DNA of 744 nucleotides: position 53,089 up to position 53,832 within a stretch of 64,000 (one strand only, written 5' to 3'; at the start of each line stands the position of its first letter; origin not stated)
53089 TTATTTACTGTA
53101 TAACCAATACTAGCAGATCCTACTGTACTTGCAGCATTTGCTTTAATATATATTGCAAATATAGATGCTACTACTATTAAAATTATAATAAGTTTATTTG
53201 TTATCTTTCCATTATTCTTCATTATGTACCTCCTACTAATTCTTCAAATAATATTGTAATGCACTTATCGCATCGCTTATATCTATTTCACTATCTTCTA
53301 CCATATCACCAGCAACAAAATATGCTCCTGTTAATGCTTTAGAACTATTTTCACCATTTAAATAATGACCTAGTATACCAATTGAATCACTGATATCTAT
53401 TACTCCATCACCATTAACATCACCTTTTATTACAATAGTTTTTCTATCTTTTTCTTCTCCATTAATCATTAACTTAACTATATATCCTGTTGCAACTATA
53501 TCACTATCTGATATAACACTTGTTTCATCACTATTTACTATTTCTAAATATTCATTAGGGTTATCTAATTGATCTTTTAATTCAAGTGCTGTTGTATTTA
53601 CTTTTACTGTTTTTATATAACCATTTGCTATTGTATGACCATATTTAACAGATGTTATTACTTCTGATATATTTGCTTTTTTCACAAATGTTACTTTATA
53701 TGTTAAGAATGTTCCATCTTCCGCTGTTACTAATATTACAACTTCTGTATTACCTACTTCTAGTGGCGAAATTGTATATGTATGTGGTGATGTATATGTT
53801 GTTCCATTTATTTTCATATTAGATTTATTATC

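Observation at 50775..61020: Two-gene cohesin-dockerin surface system with no enzymes: anchored cohesin protein plus a 2594-aa cohesin/cadherin-like/dockerin giant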

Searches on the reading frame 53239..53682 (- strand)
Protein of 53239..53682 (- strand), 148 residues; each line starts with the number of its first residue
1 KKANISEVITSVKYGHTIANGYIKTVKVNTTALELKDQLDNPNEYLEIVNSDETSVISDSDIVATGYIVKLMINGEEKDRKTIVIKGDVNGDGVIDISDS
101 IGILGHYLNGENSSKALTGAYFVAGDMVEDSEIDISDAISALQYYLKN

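Call 7: search_protein_families(library=pfam, proteins=[window:53239-53682:-], max_evalue=10)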
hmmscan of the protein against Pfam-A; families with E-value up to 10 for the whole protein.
seq(148 aa): 1 family
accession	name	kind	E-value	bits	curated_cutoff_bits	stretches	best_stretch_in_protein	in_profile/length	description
PF00404.24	Dockerin_1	-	0.00026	21.6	22.9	1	86-138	1-49/57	Dockerin type I domain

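Call 18: find_homologous_proteins(query=window:53239-53682:-, max_evalue=0.001)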
Query seq(148 aa) (148 aa): 8 proteins with E <= 0.001 among 41 candidates.
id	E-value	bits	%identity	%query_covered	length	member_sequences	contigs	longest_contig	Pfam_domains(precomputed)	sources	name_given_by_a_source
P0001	6.5e-84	297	99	100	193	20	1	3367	-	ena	-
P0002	6.0e-42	161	98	55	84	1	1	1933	-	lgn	-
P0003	1.4e-38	150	55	99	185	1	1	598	-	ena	-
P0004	5.8e-38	148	99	51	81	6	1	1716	-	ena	-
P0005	2.8e-34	136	50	95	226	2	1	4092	PF00404.25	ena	-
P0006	1.0e-33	134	50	95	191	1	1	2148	PF00404.25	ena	-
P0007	1.9e-33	133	50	95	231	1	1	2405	PF00404.25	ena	-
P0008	1.2e-28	118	92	45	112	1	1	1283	-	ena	-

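Call 26: find_encoding_contigs(protein=P0005, flank=10000, max_places=4)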
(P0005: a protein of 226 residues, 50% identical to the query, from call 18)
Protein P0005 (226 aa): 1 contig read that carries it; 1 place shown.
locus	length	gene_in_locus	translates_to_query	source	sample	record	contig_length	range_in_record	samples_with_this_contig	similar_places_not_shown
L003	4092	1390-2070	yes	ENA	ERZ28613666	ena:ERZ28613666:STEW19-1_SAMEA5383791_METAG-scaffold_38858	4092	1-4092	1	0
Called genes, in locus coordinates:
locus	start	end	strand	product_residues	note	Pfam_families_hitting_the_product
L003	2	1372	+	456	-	?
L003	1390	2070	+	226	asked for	PF00404:Dockerin_1 (weak)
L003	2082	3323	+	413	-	-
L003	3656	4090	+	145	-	?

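Call 27: find_encoding_contigs(protein=P0007, flank=10000, max_places=4)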
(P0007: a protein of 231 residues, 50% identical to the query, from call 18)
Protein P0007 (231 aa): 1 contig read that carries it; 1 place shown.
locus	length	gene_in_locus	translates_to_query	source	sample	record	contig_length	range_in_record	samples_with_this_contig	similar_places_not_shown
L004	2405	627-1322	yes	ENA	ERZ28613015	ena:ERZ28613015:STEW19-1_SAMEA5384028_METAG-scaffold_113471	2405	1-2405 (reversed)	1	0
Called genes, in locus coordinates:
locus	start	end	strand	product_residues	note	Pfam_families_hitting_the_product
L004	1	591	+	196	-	?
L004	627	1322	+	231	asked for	PF00404:Dockerin_1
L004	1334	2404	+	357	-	?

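Call 35: find_related_loci(query=A1, collection=genome_contigs, flank=6000)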
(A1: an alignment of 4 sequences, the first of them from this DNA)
Query A1 (148 aa) in genome_contigs; peptide patterns used: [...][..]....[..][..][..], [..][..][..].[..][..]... (x = any residue, [..] = any of these).
92 stretches matched a pattern; 16 encode a relative of the query (tblastn E <= 1e-3); 16 distinct loci.
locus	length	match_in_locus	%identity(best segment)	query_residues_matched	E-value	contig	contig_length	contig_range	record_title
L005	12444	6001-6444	100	1-148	5e-94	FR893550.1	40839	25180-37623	Clostridium sp. CAG:433 genomic scaffold, scf41, whole genome shotgun sequence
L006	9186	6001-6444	99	1-148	2e-93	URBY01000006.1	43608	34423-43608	uncultured Tenericutes bacterium isolate UMGS855 genome assembly, contig: NODE_637_length_43608_cov_7.397470, whole geno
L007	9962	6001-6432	57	1-148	1e-49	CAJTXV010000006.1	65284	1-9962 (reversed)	MAG TPA_asm: uncultured Bacilli bacterium isolate MGBC119928 genome assembly, contig: MGBC119928.6, whole genome shotgun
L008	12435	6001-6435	55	1-147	1e-47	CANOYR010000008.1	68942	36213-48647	MAG TPA_asm: uncultured Bacillales bacterium isolate SRR15604567_bin.71_metawrap_v1.3_MAG genome assembly, contig: NODE.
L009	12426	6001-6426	55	1-146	8e-44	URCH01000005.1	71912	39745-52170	uncultured Tenericutes bacterium isolate UMGS872 genome assembly, contig: NODE_44_length_71912_cov_6.54408, whole genome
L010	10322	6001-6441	48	2-145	3e-41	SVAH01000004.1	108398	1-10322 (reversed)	MAG: Bacillota bacterium isolate SIG197 NODE_353_length_108398_cov_11.117189, whole genome shotgun sequence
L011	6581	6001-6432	53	1-148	3e-46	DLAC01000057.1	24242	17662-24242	MAG TPA_asm: Bacillales bacterium UBA7057 UBA7057_contig_4129, whole genome shotgun sequence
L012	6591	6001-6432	51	6-146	2e-37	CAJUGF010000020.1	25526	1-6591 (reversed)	MAG TPA_asm: uncultured Bacilli bacterium isolate MGBC134914 genome assembly, contig: MGBC134914.20, whole genome shotgu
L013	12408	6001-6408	48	7-146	9e-35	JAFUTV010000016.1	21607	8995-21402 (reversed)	MAG: Bacilli bacterium isolate RGIG4820 Roe_deer_Reticulum.Co__c422876, whole genome shotgun sequence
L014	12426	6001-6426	47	2-147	3e-33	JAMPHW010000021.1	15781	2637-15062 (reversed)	MAG: Ruminococcus sp. isolate NALB_7961_7 Scaffold_#21__SCF_021___15781_bp, whole genome shotgun sequence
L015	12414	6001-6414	46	6-148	2e-31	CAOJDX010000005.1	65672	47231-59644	MAG TPA_asm: uncultured Clostridia bacterium isolate SRR15604606_bin.30_metawrap_v1.3_MAG genome assembly, contig: NODE.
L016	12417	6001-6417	46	5-147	5e-31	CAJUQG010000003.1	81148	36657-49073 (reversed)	MAG TPA_asm: uncultured Bacilli bacterium isolate MGBC163973 genome assembly, contig: MGBC163973.3, whole genome shotgun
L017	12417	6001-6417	46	5-147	4e-31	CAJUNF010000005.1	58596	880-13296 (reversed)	MAG TPA_asm: uncultured Bacilli bacterium isolate MGBC162267 genome assembly, contig: MGBC162267.5, whole genome shotgun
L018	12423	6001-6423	43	7-147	7e-30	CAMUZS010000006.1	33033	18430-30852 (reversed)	MAG TPA_asm: uncultured Tenericutes bacterium isolate SRR8387716_bin.15_metaWRAP_v1.3_MAG genome assembly, contig: ERZ14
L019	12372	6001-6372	48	9-137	2e-26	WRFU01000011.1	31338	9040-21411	MAG: Candidatus Saccharibacteria bacterium isolate Lab288P4bin92 Ga0123354_10001101, whole genome shotgun sequence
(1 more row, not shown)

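Call 58: predict_structure(alignment_id=A1)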
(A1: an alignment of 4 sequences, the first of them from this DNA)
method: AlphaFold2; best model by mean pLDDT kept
length: 148 residues; sequences in the alignment: 4
mean_pLDDT: 41.7   pTM: 0.36
mean pLDDT of the five models: 41.7, 38.3, 38.2, 38.0, 37.0
residues with pLDDT >= 90: 0; 70-90: 3; 50-70: 30; < 50: 115
segments of 3 or more residues with pLDDT < 50: 1-5, 10-34, 51-66, 82-148
pLDDT, mean of each block of 10 residues (from residue 1): 45 33 29 48 58 40 48 67 45 42 36 31 31 37 34
secondary structure, 60 per line:
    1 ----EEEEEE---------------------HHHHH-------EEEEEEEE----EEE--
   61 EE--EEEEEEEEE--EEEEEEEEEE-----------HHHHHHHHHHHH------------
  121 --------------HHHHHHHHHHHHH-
elements in order: E5-10 H32-36 E44-51 E56-58 E65-73 E76-85 H97-108 H135-147

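Call 61: search_protein_representatives(alignment_id=A1)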
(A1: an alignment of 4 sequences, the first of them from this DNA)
Query: 4 sequences, 155 profile positions. Proteins with E-value up to 0.001 (for the whole library): 4382; up to 1e-10: 338; up to 1e-30: 68. The best 150 are listed.
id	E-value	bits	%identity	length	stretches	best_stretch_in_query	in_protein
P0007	3.0e-74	264.6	-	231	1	6-151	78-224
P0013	1.7e-67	242.7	-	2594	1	2-149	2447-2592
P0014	1.2e-60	220.4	-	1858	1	3-150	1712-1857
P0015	1.3e-59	217.0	-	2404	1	5-149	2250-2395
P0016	1.0e-55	204.4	-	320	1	4-150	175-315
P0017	3.8e-55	202.5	-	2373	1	5-153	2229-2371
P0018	3.2e-53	196.3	-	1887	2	2-151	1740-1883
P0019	3.0e-52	193.1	-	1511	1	7-150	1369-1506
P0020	1.5e-51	190.8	-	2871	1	7-152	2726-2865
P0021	1.8e-51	190.6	-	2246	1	5-150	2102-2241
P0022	2.3e-51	190.3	-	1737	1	6-151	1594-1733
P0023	1.6e-49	184.3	-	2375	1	7-150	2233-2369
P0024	1.9e-49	184.0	-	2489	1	7-150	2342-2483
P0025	1.7e-48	180.9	-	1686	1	1-149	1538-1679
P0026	2.3e-48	180.5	-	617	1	2-150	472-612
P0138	3.8e-17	79.1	-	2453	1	17-152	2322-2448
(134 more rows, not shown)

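Call 75: search_protein_families(library=pfam, proteins=[L008:11539-12435:+, L018:10434-11156:+], max_evalue=0.001)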
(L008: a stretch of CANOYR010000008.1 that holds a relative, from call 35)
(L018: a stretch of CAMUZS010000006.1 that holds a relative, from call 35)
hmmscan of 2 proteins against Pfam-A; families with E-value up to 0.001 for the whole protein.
L008:11539-12435:+ (299 aa): 2 families
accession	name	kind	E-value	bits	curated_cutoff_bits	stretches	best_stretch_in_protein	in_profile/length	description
PF02368.24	Big_2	-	4e-09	36.7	22.8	1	188-255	2-68/79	Bacterial Ig-like domain (group 2)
PF00963.24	Cohesin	-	9.7e-07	29.5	24.1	1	55-145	11-109/139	Cohesin domain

L018:10434-11156:+ (241 aa): 0 families

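Call 80: predict_structure(alignment_id=A6)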
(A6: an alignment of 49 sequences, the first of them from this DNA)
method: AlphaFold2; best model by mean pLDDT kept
length: 148 residues; sequences in the alignment: 49
mean_pLDDT: 95.7   pTM: 0.89
mean pLDDT of the five models: 95.7, 95.5, 95.3, 95.1, 94.9
residues with pLDDT >= 90: 136; 70-90: 9; 50-70: 3; < 50: 0
segments of 3 or more residues with pLDDT < 50: none
pLDDT, mean of each block of 10 residues (from residue 1): 86 97 98 98 98 98 99 97 98 97 94 90 96 96 91
secondary structure, 60 per line:
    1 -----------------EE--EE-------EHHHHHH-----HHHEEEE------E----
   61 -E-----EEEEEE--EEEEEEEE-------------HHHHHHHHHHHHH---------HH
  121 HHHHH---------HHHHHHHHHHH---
elements in order: H32-37 E46-49 E68-73 E76-83 H97-109 H119-125 H135-145

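Call 83: fold_search(model_id=the predicted structure, library=pdb)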
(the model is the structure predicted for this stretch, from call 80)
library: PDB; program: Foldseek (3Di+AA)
matches with E <= 10: 376; with E <= 0.001: 0
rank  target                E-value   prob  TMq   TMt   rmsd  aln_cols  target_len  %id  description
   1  8ajy_B                6.4e-03  1.00  0.38  0.66   2.1        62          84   32  Ruminococcus flavefaciens Cohesin-Dockerin structure: dockerin from ScaH adaptor scaffoldin in complex with the cohesi (released 2022-11-02)
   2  4wkz_A                4.4e-02  0.82  0.39  0.27   8.9       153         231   14  Complex of autonomous ScaG cohesin CohG and X-doc domains (released 2015-12-23)
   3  2ccl_B                5.6e-02  1.00  0.37  0.84   1.8        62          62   27  THE S45A, T46A MUTANT OF THE TYPE I COHESIN-DOCKERIN COMPLEX FROM THE CELLULOSOME OF CLOSTRIDIUM THERMOCELLUM (released 2007-02-13)
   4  4uyp_B                6.0e-02  1.00  0.38  0.74   2.3        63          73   28  High resolution structure of the third cohesin ScaC in complex with the ScaB dockerin with a mutation in the N-termina (released 2015-04-15)
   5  4uyq_B                7.3e-02  1.00  0.38  0.74   2.3        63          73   28  High resolution structure of the third cohesin ScaC in complex with the ScaB dockerin with a mutation in the C-termina (released 2015-04-15)
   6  4iu2_B                8.3e-02  0.51  0.38  0.25  15.2       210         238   16  Cohesin-dockerin -X domain complex from Ruminococcus flavefacience (released 2013-04-24)
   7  4iu3_B                1.3e-01  0.66  0.39  0.26   8.5       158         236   14  Cohesin-dockerin -X domain complex from Ruminococcus flavefacience (released 2013-04-24)
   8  8x39_B                1.9e-01  0.99  0.38  0.41   2.1        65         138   29  Crystal structure of cellulosomal double-dockerin module of Clo1313_0689 from Clostridium thermocellum (released 2024-04-03)
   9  4dh2_D                2.2e-01  0.97  0.33  0.67   3.3        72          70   25  Crystal structure of Coh-OlpC(Cthe_0452)-Doc435(Cthe_0435) complex: A novel type I Cohesin-Dockerin complex from Clost (released 2012-11-28)
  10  2vn5_D                2.5e-01  0.98  0.34  0.84   2.0        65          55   22  The Clostridium cellulolyticum dockerin displays a dual binding mode for its cohesin partner (released 2008-05-20)
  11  8x39_A                2.6e-01  0.99  0.38  0.41   2.0        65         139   29  Crystal structure of cellulosomal double-dockerin module of Clo1313_0689 from Clostridium thermocellum (released 2024-04-03)
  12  4dh2_B                2.8e-01  0.97  0.37  0.71   2.4        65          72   28  Crystal structure of Coh-OlpC(Cthe_0452)-Doc435(Cthe_0435) complex: A novel type I Cohesin-Dockerin complex from Clost (released 2012-11-28)
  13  5nrk_D                3.4e-01  0.95  0.35  0.71   2.9        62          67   29  Crystal structure of the sixth cohesin from Acetivibrio cellulolyticus' scaffoldin B in complex with Cel5 dockerin S15 (released 2018-01-31)
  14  5y1a                  3.6e-01  0.23  0.24  0.13   8.1        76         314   17  HBP35 of Porphyromonas gingivalis (released 2018-07-25)
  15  6kgc_B                4.1e-01  0.92  0.34  0.77   2.6        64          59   26  Crystal structure of CaDoc0917(R49D)-CaCohA2 complex at pH 5.4 (released 2020-07-08)
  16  2vn5_B                4.4e-01  0.94  0.33  0.82   2.0        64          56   22  The Clostridium cellulolyticum dockerin displays a dual binding mode for its cohesin partner (released 2008-05-20)
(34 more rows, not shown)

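Call 89: search_protein_families(library=ncbifam, proteins=[window:53239-53682:-], max_evalue=0.01)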
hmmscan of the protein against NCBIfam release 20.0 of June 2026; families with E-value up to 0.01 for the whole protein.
seq(148 aa): 0 families
